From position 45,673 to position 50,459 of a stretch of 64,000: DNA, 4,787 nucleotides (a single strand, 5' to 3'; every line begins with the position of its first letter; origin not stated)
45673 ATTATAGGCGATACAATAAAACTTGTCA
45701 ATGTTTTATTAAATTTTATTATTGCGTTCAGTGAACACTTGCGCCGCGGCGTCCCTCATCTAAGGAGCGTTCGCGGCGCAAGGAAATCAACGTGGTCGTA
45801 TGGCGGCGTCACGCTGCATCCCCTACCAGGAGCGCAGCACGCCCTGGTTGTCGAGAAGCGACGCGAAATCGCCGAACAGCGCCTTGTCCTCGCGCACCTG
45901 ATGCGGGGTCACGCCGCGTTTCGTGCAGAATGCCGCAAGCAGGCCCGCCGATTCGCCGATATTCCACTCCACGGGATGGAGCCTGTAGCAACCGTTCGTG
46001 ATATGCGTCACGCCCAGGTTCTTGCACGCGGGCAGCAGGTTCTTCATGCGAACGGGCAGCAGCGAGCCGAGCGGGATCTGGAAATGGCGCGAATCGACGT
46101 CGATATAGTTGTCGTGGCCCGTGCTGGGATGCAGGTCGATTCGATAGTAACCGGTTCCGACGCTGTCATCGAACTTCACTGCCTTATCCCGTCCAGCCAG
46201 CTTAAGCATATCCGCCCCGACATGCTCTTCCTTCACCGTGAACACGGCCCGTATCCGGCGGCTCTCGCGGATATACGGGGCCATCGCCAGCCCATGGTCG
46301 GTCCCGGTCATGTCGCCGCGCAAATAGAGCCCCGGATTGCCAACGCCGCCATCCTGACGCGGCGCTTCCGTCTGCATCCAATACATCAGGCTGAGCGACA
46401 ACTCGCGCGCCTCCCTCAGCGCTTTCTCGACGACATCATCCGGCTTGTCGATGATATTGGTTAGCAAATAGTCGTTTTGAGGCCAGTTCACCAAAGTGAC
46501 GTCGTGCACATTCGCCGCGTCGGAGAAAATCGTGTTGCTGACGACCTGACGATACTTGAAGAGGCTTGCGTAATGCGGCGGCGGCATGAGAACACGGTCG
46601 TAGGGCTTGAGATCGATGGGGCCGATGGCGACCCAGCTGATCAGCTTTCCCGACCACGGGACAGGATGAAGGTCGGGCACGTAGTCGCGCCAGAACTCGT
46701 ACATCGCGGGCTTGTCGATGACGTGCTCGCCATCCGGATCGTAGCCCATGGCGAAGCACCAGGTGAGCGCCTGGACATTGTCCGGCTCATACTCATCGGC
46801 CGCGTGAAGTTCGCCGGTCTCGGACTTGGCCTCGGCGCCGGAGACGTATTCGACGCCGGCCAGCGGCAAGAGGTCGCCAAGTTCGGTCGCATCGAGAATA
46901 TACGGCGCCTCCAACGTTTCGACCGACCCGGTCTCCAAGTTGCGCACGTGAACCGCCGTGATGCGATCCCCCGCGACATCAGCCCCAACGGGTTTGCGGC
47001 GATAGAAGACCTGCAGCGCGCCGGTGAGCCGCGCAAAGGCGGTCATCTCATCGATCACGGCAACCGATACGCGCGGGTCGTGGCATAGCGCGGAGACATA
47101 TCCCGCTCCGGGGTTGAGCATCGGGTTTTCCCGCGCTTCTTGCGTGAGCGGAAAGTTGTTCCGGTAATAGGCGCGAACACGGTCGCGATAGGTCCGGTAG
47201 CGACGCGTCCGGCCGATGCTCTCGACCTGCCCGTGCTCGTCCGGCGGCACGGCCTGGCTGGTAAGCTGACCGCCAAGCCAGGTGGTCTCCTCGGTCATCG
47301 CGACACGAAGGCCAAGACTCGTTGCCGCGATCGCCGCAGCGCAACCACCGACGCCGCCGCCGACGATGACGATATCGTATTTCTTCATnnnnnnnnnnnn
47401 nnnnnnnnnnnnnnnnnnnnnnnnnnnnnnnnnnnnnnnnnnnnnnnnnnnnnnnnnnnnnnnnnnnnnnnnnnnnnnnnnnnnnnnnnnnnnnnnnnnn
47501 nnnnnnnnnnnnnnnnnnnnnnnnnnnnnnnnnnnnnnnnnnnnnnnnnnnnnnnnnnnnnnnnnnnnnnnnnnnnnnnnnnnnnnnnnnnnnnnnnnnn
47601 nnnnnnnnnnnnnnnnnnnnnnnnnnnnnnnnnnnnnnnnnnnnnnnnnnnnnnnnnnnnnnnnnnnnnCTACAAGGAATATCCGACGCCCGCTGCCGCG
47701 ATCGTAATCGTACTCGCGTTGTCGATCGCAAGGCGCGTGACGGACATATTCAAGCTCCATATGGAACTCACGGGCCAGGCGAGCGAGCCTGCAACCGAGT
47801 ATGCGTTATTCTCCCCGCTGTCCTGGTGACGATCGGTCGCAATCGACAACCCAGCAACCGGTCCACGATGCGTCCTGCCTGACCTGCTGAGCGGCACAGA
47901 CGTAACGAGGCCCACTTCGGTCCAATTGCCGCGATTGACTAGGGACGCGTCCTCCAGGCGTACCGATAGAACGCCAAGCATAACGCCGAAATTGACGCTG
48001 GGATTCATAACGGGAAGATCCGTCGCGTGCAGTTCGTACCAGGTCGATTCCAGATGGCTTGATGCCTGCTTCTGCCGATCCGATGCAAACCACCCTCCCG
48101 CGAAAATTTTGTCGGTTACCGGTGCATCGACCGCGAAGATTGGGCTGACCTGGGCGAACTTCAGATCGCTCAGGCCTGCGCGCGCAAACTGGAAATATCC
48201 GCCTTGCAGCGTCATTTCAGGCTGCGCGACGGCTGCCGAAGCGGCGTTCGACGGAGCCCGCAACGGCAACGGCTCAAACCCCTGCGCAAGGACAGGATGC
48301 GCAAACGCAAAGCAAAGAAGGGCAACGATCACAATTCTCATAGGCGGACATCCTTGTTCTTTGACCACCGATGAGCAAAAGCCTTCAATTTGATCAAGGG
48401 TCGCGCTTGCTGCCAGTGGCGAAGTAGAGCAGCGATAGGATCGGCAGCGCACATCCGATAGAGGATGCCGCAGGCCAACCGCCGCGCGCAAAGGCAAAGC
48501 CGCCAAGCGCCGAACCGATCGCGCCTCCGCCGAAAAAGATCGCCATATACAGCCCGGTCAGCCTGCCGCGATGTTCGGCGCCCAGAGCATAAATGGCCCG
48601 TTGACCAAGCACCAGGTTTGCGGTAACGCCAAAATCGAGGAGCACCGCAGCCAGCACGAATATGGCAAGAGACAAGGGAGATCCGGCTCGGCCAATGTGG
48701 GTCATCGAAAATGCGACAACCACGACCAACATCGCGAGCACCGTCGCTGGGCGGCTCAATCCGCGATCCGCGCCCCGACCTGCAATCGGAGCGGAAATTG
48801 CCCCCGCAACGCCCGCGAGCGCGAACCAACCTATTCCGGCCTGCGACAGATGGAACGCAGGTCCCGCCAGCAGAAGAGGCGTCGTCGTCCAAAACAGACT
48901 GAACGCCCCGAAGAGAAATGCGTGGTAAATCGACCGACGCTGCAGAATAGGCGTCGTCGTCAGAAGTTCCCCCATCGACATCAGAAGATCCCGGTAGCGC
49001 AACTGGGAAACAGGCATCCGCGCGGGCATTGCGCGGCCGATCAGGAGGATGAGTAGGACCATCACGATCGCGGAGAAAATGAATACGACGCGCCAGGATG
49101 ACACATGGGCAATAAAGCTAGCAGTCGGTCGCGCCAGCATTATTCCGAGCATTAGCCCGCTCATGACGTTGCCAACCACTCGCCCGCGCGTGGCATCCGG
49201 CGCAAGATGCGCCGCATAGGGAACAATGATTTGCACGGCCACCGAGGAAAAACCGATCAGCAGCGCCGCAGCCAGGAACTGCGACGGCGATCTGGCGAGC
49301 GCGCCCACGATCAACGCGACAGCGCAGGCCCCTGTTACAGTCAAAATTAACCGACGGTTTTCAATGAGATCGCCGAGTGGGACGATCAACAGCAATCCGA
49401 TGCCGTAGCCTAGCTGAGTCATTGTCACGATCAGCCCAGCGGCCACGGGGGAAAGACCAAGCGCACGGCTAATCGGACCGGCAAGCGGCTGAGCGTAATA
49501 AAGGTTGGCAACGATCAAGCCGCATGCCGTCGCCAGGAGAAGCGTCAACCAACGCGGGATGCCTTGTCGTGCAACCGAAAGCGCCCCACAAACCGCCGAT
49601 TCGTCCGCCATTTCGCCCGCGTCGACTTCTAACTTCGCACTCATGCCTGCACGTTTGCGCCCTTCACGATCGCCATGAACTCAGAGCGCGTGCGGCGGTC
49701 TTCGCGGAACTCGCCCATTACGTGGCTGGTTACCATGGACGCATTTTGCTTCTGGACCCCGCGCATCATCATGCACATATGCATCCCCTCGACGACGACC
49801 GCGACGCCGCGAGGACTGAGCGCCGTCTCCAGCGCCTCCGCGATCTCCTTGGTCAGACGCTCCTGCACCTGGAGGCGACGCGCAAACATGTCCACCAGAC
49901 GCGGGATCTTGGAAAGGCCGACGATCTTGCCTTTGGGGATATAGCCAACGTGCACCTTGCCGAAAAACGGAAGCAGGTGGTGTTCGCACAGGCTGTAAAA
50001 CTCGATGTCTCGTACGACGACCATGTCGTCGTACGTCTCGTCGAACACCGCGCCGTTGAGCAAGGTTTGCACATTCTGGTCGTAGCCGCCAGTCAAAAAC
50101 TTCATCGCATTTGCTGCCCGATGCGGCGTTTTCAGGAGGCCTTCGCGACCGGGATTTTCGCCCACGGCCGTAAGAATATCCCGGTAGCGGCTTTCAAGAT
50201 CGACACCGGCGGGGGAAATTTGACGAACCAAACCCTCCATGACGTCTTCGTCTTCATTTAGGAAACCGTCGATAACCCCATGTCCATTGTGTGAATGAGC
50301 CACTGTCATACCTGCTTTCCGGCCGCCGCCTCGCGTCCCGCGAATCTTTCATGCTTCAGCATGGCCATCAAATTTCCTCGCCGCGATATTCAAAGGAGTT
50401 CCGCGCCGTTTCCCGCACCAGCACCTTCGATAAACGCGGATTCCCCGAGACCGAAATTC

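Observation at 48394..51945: DarT-like ADP-ribosyltransferase-fold gene heading a pterin operon (tandem PTPS, GTP cyclohydrolase I, MFS) with no DarG-type partner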

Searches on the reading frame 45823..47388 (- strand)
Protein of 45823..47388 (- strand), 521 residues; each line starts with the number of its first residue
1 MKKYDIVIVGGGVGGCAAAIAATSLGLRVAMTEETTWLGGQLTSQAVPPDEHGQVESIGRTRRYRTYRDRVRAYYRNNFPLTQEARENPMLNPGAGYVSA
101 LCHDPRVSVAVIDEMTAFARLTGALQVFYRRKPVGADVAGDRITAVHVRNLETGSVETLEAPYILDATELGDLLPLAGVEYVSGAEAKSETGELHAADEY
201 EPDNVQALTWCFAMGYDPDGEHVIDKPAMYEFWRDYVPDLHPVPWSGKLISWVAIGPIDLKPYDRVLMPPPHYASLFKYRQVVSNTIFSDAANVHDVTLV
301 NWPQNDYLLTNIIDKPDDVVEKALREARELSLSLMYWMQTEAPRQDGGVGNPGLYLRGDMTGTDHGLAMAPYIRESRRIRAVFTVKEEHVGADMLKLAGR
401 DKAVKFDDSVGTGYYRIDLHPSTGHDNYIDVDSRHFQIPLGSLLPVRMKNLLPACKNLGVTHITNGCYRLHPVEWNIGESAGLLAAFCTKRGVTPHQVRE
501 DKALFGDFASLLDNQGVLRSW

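Call 3: search_protein_families(library=pfam, proteins=[window:45823-47388:-], max_evalue=0.1)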
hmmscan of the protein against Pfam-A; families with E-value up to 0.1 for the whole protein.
window:45823-47388:- (521 aa): 10 families
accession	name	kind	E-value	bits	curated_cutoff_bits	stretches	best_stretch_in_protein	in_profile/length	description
PF12831.13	FAD_oxidored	-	3.3e-96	323.6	27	1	5-499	1-408/416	FAD dependent oxidoreductase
PF07992.20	Pyr_redox_2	-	5.7e-07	29.7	26.1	1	4-59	1-57/291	Pyridine nucleotide-disulphide oxidoreductase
PF13450.12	NAD_binding_8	-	1.1e-05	26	21.9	1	8-50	1-41/68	NAD(P)-binding Rossmann-like domain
PF00890.30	FAD_binding_2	-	4.1e-05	23.4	20.4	1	5-42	1-38/414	FAD binding domain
PF01134.28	GIDA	-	0.00023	20.8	22.1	1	5-35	1-31/391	Glucose inhibited division protein A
PF01262.27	AlaDh_PNT_C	-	0.011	15.6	23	1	5-34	30-59/214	Alanine dehydrogenase/PNT, C-terminal domain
PF01266.30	DAO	-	0.02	14.9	27.9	1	5-41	1-37/353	FAD dependent oxidoreductase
PF01946.23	Thi4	-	0.02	14.6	26.2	1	3-45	17-66/235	Thi4 family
PF00070.33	Pyr_redox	-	0.021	15.7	22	1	6-39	2-35/82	Pyridine nucleotide-disulphide oxidoreductase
PF03486.20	HI0933_like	-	0.031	14.2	50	1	5-40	2-37/244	HI0933-like protein Rossmann domain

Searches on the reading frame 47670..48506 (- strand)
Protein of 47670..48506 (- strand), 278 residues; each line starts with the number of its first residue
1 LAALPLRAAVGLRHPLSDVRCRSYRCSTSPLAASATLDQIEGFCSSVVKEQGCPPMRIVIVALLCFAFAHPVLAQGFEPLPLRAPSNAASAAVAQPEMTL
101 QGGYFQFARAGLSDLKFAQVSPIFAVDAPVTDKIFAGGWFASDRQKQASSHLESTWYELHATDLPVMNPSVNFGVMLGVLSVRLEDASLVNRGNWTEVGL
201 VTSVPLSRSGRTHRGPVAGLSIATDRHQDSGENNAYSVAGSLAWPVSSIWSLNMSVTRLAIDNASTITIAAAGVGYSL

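Call 3: search_protein_families(library=pfam, proteins=[window:47670-48506:-], max_evalue=0.1)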
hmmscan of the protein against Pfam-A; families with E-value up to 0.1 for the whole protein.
window:47670-48506:- (278 aa): 0 families

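Call 4: search_protein_families(library=ncbifam, proteins=[window:47670-48506:-], max_evalue=0.1)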
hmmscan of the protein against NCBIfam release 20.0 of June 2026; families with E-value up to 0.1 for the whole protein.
window:47670-48506:- (278 aa): 0 families

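Call 5: search_protein_families(library=padloc, proteins=[window:47670-48506:-], max_evalue=0.1)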
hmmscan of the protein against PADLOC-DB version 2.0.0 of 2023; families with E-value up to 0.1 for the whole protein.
window:47670-48506:- (278 aa): 0 families

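Call 57: search_protein_families(library=pfam, proteins=[window:47670-48341:-], max_evalue=0.05)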
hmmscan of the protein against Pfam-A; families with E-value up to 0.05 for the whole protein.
window:47670-48341:- (223 aa): 0 families

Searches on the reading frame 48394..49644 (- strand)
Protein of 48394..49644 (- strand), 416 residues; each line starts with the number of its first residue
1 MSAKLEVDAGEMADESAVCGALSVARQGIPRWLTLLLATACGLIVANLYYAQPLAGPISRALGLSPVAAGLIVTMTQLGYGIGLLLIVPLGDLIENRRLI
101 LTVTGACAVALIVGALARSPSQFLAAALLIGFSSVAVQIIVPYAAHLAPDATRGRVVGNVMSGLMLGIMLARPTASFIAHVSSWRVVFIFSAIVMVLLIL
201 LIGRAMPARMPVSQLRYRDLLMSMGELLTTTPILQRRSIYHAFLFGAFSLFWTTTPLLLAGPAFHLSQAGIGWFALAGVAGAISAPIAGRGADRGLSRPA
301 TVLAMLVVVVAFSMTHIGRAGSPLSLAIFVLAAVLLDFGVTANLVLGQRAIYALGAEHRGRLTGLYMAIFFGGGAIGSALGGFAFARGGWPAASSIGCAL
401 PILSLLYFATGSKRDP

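Call 3: search_protein_families(library=pfam, proteins=[window:48394-49644:-], max_evalue=0.1)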
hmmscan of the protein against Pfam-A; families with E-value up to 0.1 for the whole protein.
window:48394-49644:- (416 aa): 1 family
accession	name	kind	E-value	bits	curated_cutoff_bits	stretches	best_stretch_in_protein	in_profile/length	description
PF07690.21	MFS_1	-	1.3e-36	126.7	33.4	2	43-317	7-288/347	Major Facilitator Superfamily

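Call 4: search_protein_families(library=ncbifam, proteins=[window:48394-49644:-], max_evalue=0.1)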
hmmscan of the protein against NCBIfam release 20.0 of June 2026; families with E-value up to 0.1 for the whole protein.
window:48394-49644:- (416 aa): 15 families
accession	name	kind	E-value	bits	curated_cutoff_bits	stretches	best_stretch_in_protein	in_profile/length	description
TIGR00895.1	2A0115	subfamily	4.8e-13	48.8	418.55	1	54-208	39-194/398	aromatic acid/H+ symport family MFS transporter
TIGR00710.1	efflux_Bcr_CflA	subfamily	3.4e-09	36.6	200.9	1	58-392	31-366/385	Bcr/CflA family efflux MFS transporter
NF008586.0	PRK11551.1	equivalog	3.8e-09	36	410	2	146-384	130-367/406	3-(3-hydroxy-phenyl)propionate transporter MhpT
TIGR00880.1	2_A_01_02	superfamily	5.8e-09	36.2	131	1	78-207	5-139/141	multidrug resistance protein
TIGR00881.1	2A0104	subfamily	2.8e-08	33.2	407.75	1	58-204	21-172/379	phosphoglycerate transporter protein PgtP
NF038077.1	MFS_export_MxcK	equivalog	7.4e-08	31.8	525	1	31-382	10-359/405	myxochelin export MFS transporter MxcK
TIGR00893.1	2A0114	subfamily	1.5e-07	30.7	395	1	58-201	20-164/399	D-galactonate transporter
NF033135.1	cmx_cmrA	equivalog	8e-07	28.5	400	1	56-406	27-371/374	Cmx/CmrA family chloramphenicol efflux MFS transporter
NF052357.1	GlucTporGlcPStph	equivalog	0.00012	21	750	1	59-207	34-181/445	glucose transporter GlcP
NF033134.0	cmlA_floR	equivalog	0.00017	21.2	450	1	53-372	31-344/388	CmlA/FloR family chloramphenicol efflux MFS transporter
TIGR00894.1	2A0114euk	subfamily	0.00086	17.9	626.45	1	145-200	157-213/465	Na(+)-dependent inorganic phosphate cotransporter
NF002921.0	PRK03545.1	equivalog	0.0015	17.5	401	1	37-410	18-382/396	sugar transporter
NF008314.0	PRK11102.1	equivalog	0.0016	17.8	303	1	57-406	35-386/396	Bcr/CflA family multidrug efflux MFS transporter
TIGR00890.1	2A0111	subfamily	0.01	14.8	374.85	1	31-405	2-375/377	oxalate/formate antiport family MFS transporter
NF012203.0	cmlB1_MFS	exception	0.07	12.3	900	1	52-385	34-363/407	chloramphenicol efflux MFS transporter CmlB1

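Call 5: search_protein_families(library=padloc, proteins=[window:48394-49644:-], max_evalue=0.1)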
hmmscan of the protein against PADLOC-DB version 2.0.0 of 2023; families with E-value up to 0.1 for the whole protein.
window:48394-49644:- (416 aa): 0 families

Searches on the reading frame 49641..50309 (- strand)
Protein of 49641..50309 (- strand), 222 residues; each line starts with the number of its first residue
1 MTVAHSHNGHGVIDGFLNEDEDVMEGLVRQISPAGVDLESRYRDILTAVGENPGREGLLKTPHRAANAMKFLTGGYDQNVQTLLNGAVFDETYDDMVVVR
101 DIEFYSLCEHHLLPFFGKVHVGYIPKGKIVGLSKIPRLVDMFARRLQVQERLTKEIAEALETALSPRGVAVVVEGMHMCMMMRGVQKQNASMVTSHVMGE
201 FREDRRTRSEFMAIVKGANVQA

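Call 3: search_protein_families(library=pfam, proteins=[window:49641-50309:-], max_evalue=0.1)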
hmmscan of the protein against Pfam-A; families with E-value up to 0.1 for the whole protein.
window:49641-50309:- (222 aa): 3 families
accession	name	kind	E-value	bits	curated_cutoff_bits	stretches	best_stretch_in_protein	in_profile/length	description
PF01227.27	GTP_cyclohydroI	-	2.4e-77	258.8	27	1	39-215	2-178/179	GTP cyclohydrolase I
PF14489.11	QueF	-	1.5e-05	25.6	27.3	1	114-172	1-59/81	QueF-like protein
PF23378.1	DUF7095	-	0.099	12.9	27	0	74-105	121-152/213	Family of unknown function (DUF7095)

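Call 4: search_protein_families(library=ncbifam, proteins=[window:49641-50309:-], max_evalue=0.1)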
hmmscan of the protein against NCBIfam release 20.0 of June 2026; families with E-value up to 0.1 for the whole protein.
window:49641-50309:- (222 aa): 5 families
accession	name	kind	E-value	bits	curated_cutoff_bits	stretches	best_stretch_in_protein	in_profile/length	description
NF006825.1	PRK09347.1-2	subfamily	3.9e-82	274.1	174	1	39-216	2-179/179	GTP cyclohydrolase I FolE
TIGR00063.1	folE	equivalog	1.2e-77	259.5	181.6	1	40-216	3-179/180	GTP cyclohydrolase I FolE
NF006826.0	PRK09347.1-3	subfamily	4.3e-73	244.8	162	1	38-216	9-187/189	GTP cyclohydrolase I FolE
NF006824.0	PRK09347.1-1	equivalog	3.5e-46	157.4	202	1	38-216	38-217/219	GTP cyclohydrolase I FolE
TIGR03139.1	QueF-II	equivalog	1.2e-08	34.8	86.9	1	94-173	17-96/115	preQ(1) synthase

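Call 5: search_protein_families(library=padloc, proteins=[window:49641-50309:-], max_evalue=0.1)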
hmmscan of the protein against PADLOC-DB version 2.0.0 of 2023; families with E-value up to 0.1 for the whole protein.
window:49641-50309:- (222 aa): 0 families
